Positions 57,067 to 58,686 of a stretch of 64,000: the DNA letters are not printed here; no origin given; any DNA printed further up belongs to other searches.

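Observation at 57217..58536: Unusual three-domain fusion: ferritin-like + Tpx thiol peroxidase + pterin-4a-carbinolamine dehydratase, beside two ferritin-like paralogs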

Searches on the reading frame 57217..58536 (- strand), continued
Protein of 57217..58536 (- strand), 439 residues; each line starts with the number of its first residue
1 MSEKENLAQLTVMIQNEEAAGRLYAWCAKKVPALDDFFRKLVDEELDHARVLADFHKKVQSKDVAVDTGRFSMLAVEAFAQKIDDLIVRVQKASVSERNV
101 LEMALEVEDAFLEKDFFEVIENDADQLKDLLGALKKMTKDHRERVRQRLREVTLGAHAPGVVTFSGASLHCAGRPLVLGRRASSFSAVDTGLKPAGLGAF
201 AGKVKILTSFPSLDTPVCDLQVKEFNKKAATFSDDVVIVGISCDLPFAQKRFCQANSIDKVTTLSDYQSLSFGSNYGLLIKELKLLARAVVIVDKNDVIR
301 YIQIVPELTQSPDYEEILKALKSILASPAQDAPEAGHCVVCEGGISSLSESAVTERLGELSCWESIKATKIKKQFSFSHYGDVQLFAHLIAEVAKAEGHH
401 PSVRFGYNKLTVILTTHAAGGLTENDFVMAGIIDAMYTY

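Call 42: predict_structure(alignment_id=A4)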
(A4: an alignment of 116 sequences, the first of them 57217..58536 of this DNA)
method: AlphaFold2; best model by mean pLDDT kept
length: 439 residues; sequences in the alignment: 116
mean_pLDDT: 91.4   pTM: 0.80
mean pLDDT of the five models: 91.4, 90.6, 90.6, 90.1, 90.1
residues with pLDDT >= 90: 340; 70-90: 76; 50-70: 21; < 50: 2
segments of 3 or more residues with pLDDT < 50: none
pLDDT, mean of each block of 10 residues (from residue 1): 91 97 98 97 98 97 94 94 96 90 94 88 96 95 90 63 91 90 95 97 96 61 91 96 91 87 94 95 94 96 92 95 93 71 82 91 92 96 96 91 97 89 93 88
secondary structure, 60 per line:
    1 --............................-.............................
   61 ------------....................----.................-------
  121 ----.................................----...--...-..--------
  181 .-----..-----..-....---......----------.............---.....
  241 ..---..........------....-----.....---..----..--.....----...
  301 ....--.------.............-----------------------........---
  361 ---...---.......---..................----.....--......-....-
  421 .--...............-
elements in order: H3-30 H32-60 H73-92 H97-113 H125-157 E162-164 E167-169 H197-200 E204-209 H220-232 E236-242 H246-255 E262-265 H271-275 E289-293 E298-304 H314-326 H350-357 E364-366 E370-376 H380-397 E402-406 E409-414 H424-438
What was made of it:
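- Checked: The AlphaFold2 model of the whole protein has mean pLDDT 91.4 and pTM 0.80, with three folded domains (call 42).
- The model is confident across the junction region (call 42).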

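Call 50: fold_search(model_id=the predicted structure, library=pdb)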
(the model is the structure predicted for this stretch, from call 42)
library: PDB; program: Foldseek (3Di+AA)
matches with E <= 10: 1021; with E <= 0.001: 599
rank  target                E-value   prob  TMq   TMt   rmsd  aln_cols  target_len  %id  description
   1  4af2                  9.3e-16  1.00  0.35  0.85   1.8       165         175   42  C61S mutant of thiol peroxidase form E. coli. (released 2012-05-02)
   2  3p7x_B                1.2e-15  1.00  0.36  0.93   1.6       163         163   42  Crystal structure of an atypical two-cysteine peroxiredoxin (SAOUHSC_01822) from Staphylococcus aureus NCTC8325 (released 2011-10-19)
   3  3p7x_A                2.5e-15  1.00  0.35  0.90   2.7       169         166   41  Crystal structure of an atypical two-cysteine peroxiredoxin (SAOUHSC_01822) from Staphylococcus aureus NCTC8325 (released 2011-10-19)
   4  3hvs_A                4.3e-15  1.00  0.35  0.88   2.2       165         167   43  Escherichia coli Thiol peroxidase (Tpx) wild type disulfide form (released 2009-10-20)
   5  2jsy_MODEL_1_A        4.6e-15  1.00  0.35  0.88   2.4       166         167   43  Solution structure of Tpx in the oxidized state (released 2008-07-22)
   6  2xpd_B                5.1e-15  1.00  0.35  0.89   1.8       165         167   41  Reduced Thiol peroxidase (Tpx) from yersinia Pseudotuberculosis (released 2011-06-29)
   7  1psq_A                7.7e-15  1.00  0.35  0.91   1.9       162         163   41  Structure of a probable thiol peroxidase from Streptococcus pneumoniae (released 2003-07-08)
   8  1qxh_A                9.1e-15  1.00  0.33  0.85   2.3       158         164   44  Crystal Structure of Escherichia coli Thiol Peroxidase in the Oxidized State (released 2004-01-20)
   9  2xpe_A                1.1e-14  1.00  0.35  0.89   2.1       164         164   41  Oxidised Thiol peroxidase (Tpx) from Yersinia pseudotuberculosis (released 2011-08-10)
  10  2yzh_D                1.2e-14  1.00  0.36  0.89   2.0       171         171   37  Crystal structure of peroxiredoxin-like protein from Aquifex aeolicus (released 2007-11-06)
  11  4je1_A                1.2e-14  1.00  0.35  0.85   2.4       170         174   36  Crystal structure of thiol peroxidase from BURKHOLDERIA CENOCEPACIA J2315 (released 2013-03-20)
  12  2xpd_C                1.5e-14  1.00  0.35  0.88   1.8       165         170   41  Reduced Thiol peroxidase (Tpx) from yersinia Pseudotuberculosis (released 2011-06-29)
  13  6udg_C                1.5e-14  1.00  0.35  0.90   2.0       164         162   38  Crystal structure of a Probable thiol peroxidase from Elizabethkingia anophelis NUHP1 (released 2019-10-16)
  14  3hvv                  1.6e-14  1.00  0.35  0.89   1.8       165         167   44  Escherichia coli Thiol peroxidase (Tpx) peroxidatic cysteine to serine mutant (C61S) (released 2009-10-20)
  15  3zrd_A                1.6e-14  1.00  0.35  0.86   2.2       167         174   41  Oxidised Thiol peroxidase (Tpx) from Yersinia pseudotuberculosis (released 2012-03-14)
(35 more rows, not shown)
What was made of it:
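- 57559..58053 (-): Tpx (atypical 2-Cys peroxiredoxin) domain, aa 162-326. Peroxidatic Cys218 (codon 57883-57885), resolving Cys253, Thr215, Arg288. Foldseek TMt 0.85-0.93 to solved Tpx (call 50).
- On Tpx subfamily of peroxiredoxins: Foldseek TMt 0.85-0.93 and rmsd 1.6-2.7 A to solved Tpx (call 50).
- Closest known: Tpx. Same: The middle domain is 41-44% identical to solved Tpx with TMt 0.85-0.93 (call 50).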
